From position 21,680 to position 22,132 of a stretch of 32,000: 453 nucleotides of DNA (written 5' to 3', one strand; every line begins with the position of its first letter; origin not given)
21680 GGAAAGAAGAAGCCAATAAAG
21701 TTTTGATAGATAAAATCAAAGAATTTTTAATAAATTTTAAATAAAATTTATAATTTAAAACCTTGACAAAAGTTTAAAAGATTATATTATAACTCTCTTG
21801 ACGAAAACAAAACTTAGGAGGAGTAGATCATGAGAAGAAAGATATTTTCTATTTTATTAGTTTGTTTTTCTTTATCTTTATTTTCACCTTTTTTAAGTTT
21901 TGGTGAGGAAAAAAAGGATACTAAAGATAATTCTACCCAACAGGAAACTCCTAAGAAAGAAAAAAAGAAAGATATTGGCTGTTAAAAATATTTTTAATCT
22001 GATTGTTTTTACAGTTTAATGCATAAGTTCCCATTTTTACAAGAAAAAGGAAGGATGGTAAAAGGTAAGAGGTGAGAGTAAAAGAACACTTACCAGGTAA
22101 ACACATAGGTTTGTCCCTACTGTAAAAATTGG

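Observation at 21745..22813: Tandem pair of diverged small peptide genes, missed by the ORF track, directly upstream of a c-di-GMP phosphodiesterase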

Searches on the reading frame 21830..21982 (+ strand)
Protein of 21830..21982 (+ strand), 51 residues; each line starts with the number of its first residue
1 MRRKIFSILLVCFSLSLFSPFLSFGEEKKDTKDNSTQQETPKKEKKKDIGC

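Call 10: find_homologous_proteins(query=A2, max_evalue=1)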
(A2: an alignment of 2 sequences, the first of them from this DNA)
Query A2 (2 sequences) (51 aa, profile of the alignment): 4 proteins with E <= 1 among 16 candidates.
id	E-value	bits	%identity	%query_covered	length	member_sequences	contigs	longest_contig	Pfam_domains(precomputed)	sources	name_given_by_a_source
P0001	1.6e-34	135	74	92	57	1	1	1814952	-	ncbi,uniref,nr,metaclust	ncbi:hypothetical protein THC_0167 [Caldimicrobium thiodismutans]|uniref:Uncharacterized protein n=1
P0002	1.4e-29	119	100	100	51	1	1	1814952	-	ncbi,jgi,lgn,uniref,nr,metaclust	ncbi:hypothetical protein THC_0166 [Caldimicrobium thiodismutans]|jgi:hypothetical protein|uniref:Un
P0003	3.8e-26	108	71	100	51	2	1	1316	-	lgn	-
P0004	4.8e-26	108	73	100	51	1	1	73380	-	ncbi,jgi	jgi:hypothetical protein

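Call 11: search_protein_families(library=pfam, proteins=[window:21830-21982:+], max_evalue=0.01)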
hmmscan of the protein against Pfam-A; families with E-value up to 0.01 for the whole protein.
seq(51 aa): 0 families

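Call 13: find_encoding_contigs(protein=P0004, flank=6000)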
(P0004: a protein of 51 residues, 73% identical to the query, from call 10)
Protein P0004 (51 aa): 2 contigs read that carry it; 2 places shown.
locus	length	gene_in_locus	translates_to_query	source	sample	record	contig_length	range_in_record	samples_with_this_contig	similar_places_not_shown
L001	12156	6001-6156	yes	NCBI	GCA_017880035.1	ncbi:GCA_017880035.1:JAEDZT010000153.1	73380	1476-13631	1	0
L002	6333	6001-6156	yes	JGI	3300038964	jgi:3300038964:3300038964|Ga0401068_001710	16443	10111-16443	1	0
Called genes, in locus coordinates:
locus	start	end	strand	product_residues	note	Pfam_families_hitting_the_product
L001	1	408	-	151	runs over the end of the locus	-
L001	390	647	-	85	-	-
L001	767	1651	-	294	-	PF00069:Pkinase, PF07714:PK_Tyr_Ser-Thr, PF03109:ABC1 (weak), PF17667:Pkinase_fungal (weak)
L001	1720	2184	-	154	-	PF16697:Yop-YscD_cpl (weak), PF00498:FHA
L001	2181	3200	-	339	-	PF10459:Peptidase_S46 (faint), PF13365:Trypsin_2, PF00089:Trypsin (weak)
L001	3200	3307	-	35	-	-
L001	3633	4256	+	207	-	-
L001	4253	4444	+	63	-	-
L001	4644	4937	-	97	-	PF00872:Transposase_mut (weak)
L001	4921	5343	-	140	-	PF00872:Transposase_mut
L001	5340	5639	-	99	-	PF00872:Transposase_mut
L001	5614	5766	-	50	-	-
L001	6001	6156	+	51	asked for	-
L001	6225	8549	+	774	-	PF08447:PAS_3 (faint), PF08448:PAS_4 (faint), PF13426:PAS_9, PF13185:GAF_2, PF00989:PAS, PF13426:PAS_9, PF00990:GGDEF, PF00563:EAL, +1 more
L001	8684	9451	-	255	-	PF13103:TonB_2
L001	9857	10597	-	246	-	PF03692:CxxCxxCC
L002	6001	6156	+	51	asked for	-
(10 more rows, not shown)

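Call 14: find_encoding_contigs(protein=P0003, flank=6000)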
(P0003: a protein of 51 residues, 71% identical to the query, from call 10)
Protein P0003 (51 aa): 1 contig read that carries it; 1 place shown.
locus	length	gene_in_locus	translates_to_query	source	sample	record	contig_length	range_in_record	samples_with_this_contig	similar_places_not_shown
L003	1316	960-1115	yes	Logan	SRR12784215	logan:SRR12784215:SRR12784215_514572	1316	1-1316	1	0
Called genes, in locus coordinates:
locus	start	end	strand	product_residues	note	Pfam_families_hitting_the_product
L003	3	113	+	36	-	?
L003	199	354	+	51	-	-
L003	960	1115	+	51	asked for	-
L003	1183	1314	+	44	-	?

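Call 19: find_related_loci(query=A3, collection=genome_contigs, flank=6000)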
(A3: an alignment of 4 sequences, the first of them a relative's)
Query A3 (51 aa) in genome_contigs; peptide patterns used: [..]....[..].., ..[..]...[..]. (x = any residue, [..] = any of these).
518 stretches matched a pattern, but none encodes a relative of the query by tblastn (E <= 1e-3).

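Call 26: search_protein_representatives(alignment_id=A3)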
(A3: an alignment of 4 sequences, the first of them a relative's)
Query: 4 sequences, 51 profile positions. Proteins with E-value up to 0.001 (for the whole library): 6; up to 1e-10: 0; up to 1e-30: 0. The best 6 are listed.
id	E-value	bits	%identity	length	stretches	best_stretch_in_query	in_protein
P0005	1.3e-07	47.4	-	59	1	5-51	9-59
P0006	1.3e-07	47.4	-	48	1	1-51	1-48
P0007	6.3e-07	45.2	-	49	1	8-51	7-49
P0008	6.3e-07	45.2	-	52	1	4-51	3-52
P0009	5.2e-06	42.3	-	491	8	5-20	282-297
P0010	4.5e-05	39.3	-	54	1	3-51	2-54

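Call 30: find_homologous_proteins(query=A5, max_evalue=1)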
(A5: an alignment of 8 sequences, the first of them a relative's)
Query A5 (8 sequences) (51 aa, profile of the alignment): 31 proteins with E <= 1 among 6693 candidates.
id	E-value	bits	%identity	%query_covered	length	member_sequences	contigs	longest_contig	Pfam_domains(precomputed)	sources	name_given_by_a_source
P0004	1.2e-24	104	100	100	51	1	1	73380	-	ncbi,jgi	jgi:hypothetical protein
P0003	4.5e-24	102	98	100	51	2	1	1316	-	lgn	-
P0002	1.6e-23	100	73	100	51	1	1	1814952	-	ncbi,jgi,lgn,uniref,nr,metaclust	ncbi:hypothetical protein THC_0166 [Caldimicrobium thiodismutans]|jgi:hypothetical protein|uniref:Un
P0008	1.3e-21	94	52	100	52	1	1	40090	-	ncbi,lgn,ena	-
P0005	5.5e-21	92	44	100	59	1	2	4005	-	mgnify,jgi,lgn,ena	mgnify:CR=1 FL=1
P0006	1.4e-20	91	57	100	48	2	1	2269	-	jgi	-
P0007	4.0e-20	89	47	96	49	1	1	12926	-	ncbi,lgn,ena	-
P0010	1.9e-19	87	51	96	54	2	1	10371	-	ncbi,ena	-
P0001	6.0e-18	82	89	92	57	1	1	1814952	-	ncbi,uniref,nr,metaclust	ncbi:hypothetical protein THC_0167 [Caldimicrobium thiodismutans]|uniref:Uncharacterized protein n=1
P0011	1.2e-17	81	45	96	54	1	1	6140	-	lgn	-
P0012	1.3e-16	78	48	96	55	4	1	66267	-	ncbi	ncbi:MAG: hypothetical protein ABWJ99_02340 [Caldimicrobium sp.]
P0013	4.1e-16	77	44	100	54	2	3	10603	-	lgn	-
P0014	1.9e-15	74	41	73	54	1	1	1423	-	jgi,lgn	-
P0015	3.0e-8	51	50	76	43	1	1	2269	-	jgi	-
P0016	1.8e-7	49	49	73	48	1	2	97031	-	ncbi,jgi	ncbi:MAG: hypothetical protein ACP5IN_01775 [Caldimicrobium sp.]|jgi:CHASE3 domain sensor protein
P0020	2.6e-4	39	37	100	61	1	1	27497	-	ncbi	-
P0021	4.4e-4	38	49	76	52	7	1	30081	-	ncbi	-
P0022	4.8e-4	38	70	45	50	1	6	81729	-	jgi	jgi:hypothetical protein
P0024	1.6e-3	36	63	57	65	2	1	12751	-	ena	-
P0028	7.6e-2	31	70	45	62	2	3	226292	-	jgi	jgi:hypothetical protein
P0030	3.2e-1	29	65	45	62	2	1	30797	-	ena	-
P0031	4.9e-1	28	-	-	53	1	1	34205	-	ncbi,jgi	-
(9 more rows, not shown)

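Call 33: find_encoding_contigs(protein=P0028, flank=8000, max_places=3)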
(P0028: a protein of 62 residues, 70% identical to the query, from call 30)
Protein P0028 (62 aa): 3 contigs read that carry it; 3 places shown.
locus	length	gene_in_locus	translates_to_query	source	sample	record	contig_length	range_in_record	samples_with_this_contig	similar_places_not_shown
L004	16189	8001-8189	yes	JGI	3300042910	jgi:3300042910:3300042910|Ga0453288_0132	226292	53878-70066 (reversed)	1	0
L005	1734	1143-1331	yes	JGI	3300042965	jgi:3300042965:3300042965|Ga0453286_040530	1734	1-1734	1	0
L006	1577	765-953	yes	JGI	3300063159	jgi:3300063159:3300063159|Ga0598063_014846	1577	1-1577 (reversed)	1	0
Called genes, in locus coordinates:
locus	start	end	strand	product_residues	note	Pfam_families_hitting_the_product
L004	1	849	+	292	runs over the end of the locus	PF01131:Topoisom_bac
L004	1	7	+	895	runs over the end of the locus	PF04851:ResIII (weak), PF00270:DEAD, PF01751:Toprim, PF01131:Topoisom_bac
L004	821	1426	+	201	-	-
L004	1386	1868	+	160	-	PF04608:PgpA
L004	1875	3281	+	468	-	PF00994:MoCF_biosynth, PF02464:CinA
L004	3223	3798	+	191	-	PF10469:AKAP7_NLS, PF02834:LigT_PEase, PF13563:2_5_RNA_ligase2, PF02834:LigT_PEase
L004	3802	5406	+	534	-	PF00496:SBP_bac_5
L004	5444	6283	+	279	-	PF00389:2-Hacid_dh, PF02826:2-Hacid_dh_C, PF03807:F420_oxidored (faint)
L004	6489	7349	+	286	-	PF00196:GerE, PF08281:Sigma70_r4_2 (weak)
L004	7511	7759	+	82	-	-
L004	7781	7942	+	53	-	-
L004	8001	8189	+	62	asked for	-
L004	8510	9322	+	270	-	PF03692:CxxCxxCC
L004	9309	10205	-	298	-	PF00126:HTH_1, PF03466:LysR_substrate, PF12727:PBP_like (weak)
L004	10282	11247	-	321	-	PF01761:DHQ_synthase, PF24621:DHQS_C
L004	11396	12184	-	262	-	PF00290:Trp_syntA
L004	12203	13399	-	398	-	PF00291:PALP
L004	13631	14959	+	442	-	PF00206:Lyase_1, PF10397:ADSL_C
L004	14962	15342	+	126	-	PF00293:NUDIX, PF14815:NUDIX_4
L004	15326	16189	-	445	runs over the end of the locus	PF04055:Radical_SAM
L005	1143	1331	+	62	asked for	-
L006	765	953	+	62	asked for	-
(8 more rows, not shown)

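Call 34: find_encoding_contigs(protein=P0016, flank=8000, max_places=2)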
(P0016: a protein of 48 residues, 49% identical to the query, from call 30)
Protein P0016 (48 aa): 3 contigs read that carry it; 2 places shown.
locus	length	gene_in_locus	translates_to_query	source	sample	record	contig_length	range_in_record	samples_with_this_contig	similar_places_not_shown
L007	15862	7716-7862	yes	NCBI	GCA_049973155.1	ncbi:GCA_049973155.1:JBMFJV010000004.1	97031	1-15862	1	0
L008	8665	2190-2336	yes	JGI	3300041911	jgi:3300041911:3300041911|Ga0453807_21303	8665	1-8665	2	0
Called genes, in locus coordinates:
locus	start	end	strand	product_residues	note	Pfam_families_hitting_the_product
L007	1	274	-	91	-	PF02441:Flavoprotein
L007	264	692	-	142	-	-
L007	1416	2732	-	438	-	PF01746:tRNA_m1G_MT, PF09936:Methyltrn_RNA_4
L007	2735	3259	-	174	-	PF01782:RimM, PF05239:PRC (weak), PF24986:PRC_RimM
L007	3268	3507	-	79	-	PF13083:KH_KhpA-B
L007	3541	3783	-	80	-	PF00886:Ribosomal_S16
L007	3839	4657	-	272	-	PF01887:SAM_HAT_N, PF20257:SAM_HAT_C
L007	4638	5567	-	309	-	PF02568:ThiI, PF18297:NFACT-R_2 (weak)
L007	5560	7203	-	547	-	PF02463:SMC_N, PF13175:AAA_15, PF13476:AAA_23 (faint), PF13304:AAA_21 (faint)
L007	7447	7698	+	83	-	-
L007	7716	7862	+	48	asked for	-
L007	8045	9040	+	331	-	PF03807:F420_oxidored (faint), PF07991:KARI_N, PF01450:KARI_C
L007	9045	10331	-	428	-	PF00202:Aminotran_3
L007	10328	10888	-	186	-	PF00596:Aldolase_II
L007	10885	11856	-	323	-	PF01073:3Beta_HSD, PF01370:Epimerase, PF02719:Polysacc_synt_2, PF04321:RmlD_sub_bind, PF07993:NAD_binding_4 (faint), PF16363:GDP_Man_Dehyd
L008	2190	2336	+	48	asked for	-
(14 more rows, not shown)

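Call 35: find_encoding_contigs(protein=P0012, flank=8000, max_places=2)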
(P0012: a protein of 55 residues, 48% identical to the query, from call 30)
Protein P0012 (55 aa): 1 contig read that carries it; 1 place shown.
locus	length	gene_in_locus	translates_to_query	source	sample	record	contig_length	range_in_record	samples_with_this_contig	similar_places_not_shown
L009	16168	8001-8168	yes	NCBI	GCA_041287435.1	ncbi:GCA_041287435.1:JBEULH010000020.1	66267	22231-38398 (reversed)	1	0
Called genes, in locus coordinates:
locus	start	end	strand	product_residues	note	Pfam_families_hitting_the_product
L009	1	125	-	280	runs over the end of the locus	PF01048:PNP_UDP_1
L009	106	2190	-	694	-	PF01138:RNase_PH, PF03725:RNase_PH_C, PF03726:PNPase, PF01138:RNase_PH, PF00013:KH_1, PF00575:S1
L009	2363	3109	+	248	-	PF00005:ABC_tran, PF13304:AAA_21 (faint)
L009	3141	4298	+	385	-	PF01458:SUFBD_core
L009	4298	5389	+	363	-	PF00155:Aminotran_1_2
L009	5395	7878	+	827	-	PF08447:PAS_3 (faint), PF13426:PAS_9 (weak), PF13185:GAF_2, PF01590:GAF (weak), PF00989:PAS, PF13426:PAS_9, PF00990:GGDEF, PF00563:EAL, +1 more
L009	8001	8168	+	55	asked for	-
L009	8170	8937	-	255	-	PF13103:TonB_2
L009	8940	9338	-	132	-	PF02472:ExbD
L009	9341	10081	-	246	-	PF03692:CxxCxxCC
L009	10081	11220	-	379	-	PF01950:FBPase_3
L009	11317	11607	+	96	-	PF01312:Bac_export_2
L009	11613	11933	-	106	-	-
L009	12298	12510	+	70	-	PF10047:DUF2281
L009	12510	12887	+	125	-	PF01850:PIN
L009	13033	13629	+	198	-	PF01728:FtsJ, PF13847:Methyltransf_31, PF13649:Methyltransf_25 (faint)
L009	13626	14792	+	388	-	PF00149:Metallophos, PF12850:Metallophos_2 (faint), PF12320:SbcD_C (weak)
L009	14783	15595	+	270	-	PF01113:DapB_N, PF05173:DapB_C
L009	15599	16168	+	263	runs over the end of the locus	PF01656:CbiA, PF02374:ArsA_ATPase (faint), PF09140:MipZ (weak), PF10609:ParA, PF13500:AAA_26 (faint), PF13614:AAA_31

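Call 39: search_protein_families(library=pfam, proteins=[L004:8510-9322:+], max_evalue=1)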
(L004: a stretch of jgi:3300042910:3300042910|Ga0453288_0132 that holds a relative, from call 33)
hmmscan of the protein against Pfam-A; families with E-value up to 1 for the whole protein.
L004:8510-9322:+ (270 aa): 1 family
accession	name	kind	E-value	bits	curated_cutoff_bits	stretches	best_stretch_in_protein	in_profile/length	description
PF03692.20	CxxCxxCC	-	1e-09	39.4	23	1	29-120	2-72/85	Putative zinc- or iron-chelating domain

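Call 40: search_protein_families(library=ncbifam, proteins=[window:21830-21982:+], max_evalue=1)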
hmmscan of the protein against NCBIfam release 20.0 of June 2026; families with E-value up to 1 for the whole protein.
seq(51 aa): 2 families
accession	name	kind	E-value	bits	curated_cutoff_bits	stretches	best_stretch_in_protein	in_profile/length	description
NF053819.1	EF0750_LPXTG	subfamily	0.09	13.3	47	1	1-36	1-37/105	EF2685/EF0750 family sortase-dependent surface protein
NF041742.1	WGxxGxxG_fam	subfamily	0.23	12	35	1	1-45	1-46/69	WGxxGxxG family protein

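Call 42: find_encoding_contigs(protein=P0008, flank=7000, max_places=2)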
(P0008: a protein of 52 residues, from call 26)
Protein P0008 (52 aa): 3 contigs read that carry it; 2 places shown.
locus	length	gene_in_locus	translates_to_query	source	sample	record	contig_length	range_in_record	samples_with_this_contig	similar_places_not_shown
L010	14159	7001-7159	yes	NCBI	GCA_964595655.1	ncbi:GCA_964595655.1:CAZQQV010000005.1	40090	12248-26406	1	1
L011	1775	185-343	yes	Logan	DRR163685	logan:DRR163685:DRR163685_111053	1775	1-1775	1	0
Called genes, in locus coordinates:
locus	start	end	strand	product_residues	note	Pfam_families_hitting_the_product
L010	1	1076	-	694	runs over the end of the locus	PF01138:RNase_PH, PF03725:RNase_PH_C, PF03726:PNPase, PF01138:RNase_PH, PF00013:KH_1, PF00575:S1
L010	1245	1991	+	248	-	PF00005:ABC_tran, PF13304:AAA_21 (faint)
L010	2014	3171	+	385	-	PF01458:SUFBD_core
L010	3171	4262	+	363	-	PF00155:Aminotran_1_2, PF00266:Aminotran_5 (weak)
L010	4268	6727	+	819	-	PF08447:PAS_3 (faint), PF08448:PAS_4 (faint), PF13185:GAF_2, PF01590:GAF (weak), PF00989:PAS, PF13426:PAS_9, PF00990:GGDEF, PF00563:EAL, +1 more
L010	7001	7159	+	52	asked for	-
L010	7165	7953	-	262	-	PF13103:TonB_2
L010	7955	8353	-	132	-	PF02472:ExbD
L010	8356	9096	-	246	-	PF03692:CxxCxxCC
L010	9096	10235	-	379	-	PF01950:FBPase_3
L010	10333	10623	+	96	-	PF01312:Bac_export_2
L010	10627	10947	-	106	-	-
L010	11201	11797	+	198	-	PF01728:FtsJ, PF13847:Methyltransf_31, PF13649:Methyltransf_25 (faint)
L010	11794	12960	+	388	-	PF00149:Metallophos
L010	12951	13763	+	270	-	PF01113:DapB_N, PF05173:DapB_C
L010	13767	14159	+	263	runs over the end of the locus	PF01656:CbiA, PF02374:ArsA_ATPase (faint), PF10609:ParA, PF13614:AAA_31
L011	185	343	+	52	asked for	-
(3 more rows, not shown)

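Call 43: find_encoding_contigs(protein=P0031, flank=7000, max_places=2)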
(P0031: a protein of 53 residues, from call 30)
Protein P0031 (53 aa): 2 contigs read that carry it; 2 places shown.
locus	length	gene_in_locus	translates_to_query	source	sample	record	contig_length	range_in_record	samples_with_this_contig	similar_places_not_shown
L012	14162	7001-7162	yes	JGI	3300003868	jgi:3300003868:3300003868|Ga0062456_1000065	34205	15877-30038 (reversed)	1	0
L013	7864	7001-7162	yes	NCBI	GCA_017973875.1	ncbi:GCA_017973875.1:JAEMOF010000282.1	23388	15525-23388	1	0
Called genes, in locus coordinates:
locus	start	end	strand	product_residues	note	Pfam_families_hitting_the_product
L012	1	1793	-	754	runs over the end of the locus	PF02861:Clp_N, PF13191:AAA_16, PF00004:AAA, PF17871:AAA_lid_9, PF07724:AAA_2, PF00004:AAA, PF07728:AAA_5, PF10431:ClpB_D2-small, +8 more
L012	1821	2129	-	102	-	PF02617:ClpS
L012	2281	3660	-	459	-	PF21694:DNA_pol3_delta_C (faint)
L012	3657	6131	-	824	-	-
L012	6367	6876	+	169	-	PF00578:AhpC-TSA, PF08534:Redoxin, PF00085:Thioredoxin (weak), PF13098:Thioredoxin_2 (weak), PF13905:Thioredoxin_8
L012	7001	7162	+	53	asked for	-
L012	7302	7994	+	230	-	PF10294:Methyltransf_16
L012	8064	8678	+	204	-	PF13241:NAD_binding_7, PF14824:Sirohm_synth_M (weak)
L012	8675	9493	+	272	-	PF01578:Cytochrom_C_asm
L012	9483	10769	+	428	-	PF05201:GlutR_N, PF01488:Shikimate_DH, PF03807:F420_oxidored (faint), PF13241:NAD_binding_7 (faint), PF00745:GlutR_dimer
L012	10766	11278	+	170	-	PF25159:DUF7826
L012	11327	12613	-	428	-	PF04055:Radical_SAM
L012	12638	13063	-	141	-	-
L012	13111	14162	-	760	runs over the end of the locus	PF00343:Phosphorylase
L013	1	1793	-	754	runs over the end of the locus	PF02861:Clp_N, PF13191:AAA_16, PF00004:AAA, PF17871:AAA_lid_9, PF07724:AAA_2, PF00004:AAA, PF07728:AAA_5, PF10431:ClpB_D2-small, +8 more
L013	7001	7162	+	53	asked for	-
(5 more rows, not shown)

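Call 44: find_encoding_contigs(protein=P0021, flank=7000, max_places=2)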
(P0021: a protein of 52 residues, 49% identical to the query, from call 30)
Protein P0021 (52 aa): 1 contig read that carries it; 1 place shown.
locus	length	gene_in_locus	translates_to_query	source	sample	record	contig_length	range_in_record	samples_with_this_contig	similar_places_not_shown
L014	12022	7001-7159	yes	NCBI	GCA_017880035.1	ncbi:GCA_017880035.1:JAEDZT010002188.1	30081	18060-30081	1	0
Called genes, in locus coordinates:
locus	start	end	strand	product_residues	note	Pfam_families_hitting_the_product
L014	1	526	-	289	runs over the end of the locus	-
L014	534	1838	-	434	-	PF01746:tRNA_m1G_MT, PF09936:Methyltrn_RNA_4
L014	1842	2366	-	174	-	PF01782:RimM, PF05239:PRC (weak), PF24986:PRC_RimM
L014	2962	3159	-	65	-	PF20257:SAM_HAT_C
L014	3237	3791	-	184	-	PF01887:SAM_HAT_N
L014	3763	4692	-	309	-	PF02568:ThiI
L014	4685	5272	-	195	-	PF02463:SMC_N (weak)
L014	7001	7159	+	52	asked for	-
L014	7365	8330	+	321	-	PF03807:F420_oxidored (weak), PF07991:KARI_N, PF01450:KARI_C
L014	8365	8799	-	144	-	PF00202:Aminotran_3 (weak)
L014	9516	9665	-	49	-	-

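Call 45: find_encoding_contigs(protein=P0020, flank=7000, max_places=2)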
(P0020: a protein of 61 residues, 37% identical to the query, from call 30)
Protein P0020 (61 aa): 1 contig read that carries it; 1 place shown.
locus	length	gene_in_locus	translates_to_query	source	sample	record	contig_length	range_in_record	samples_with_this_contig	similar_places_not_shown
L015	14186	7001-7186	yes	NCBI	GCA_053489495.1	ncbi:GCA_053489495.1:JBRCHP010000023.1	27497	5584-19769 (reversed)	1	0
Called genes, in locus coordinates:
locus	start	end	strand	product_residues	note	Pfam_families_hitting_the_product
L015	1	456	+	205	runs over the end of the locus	-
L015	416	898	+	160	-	PF04608:PgpA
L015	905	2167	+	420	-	PF00994:MoCF_biosynth, PF02464:CinA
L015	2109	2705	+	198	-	PF10469:AKAP7_NLS, PF02834:LigT_PEase, PF13563:2_5_RNA_ligase2, PF02834:LigT_PEase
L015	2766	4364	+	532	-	PF00496:SBP_bac_5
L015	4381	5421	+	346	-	PF00389:2-Hacid_dh, PF02826:2-Hacid_dh_C, PF03446:NAD_binding_2 (weak), PF03807:F420_oxidored (weak)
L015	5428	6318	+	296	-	PF00196:GerE, PF08281:Sigma70_r4_2 (weak)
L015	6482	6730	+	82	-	-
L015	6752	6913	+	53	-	-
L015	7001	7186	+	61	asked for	-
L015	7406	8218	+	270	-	PF03692:CxxCxxCC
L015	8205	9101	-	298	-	PF00126:HTH_1, PF03466:LysR_substrate, PF12727:PBP_like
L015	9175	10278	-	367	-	PF00465:Fe-ADH (weak), PF13685:Fe-ADH_2, PF01761:DHQ_synthase, PF24621:DHQS_C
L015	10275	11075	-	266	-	PF00290:Trp_syntA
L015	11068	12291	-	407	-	PF00291:PALP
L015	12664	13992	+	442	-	PF00206:Lyase_1, PF10397:ADSL_C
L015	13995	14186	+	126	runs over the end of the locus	PF00293:NUDIX, PF14815:NUDIX_4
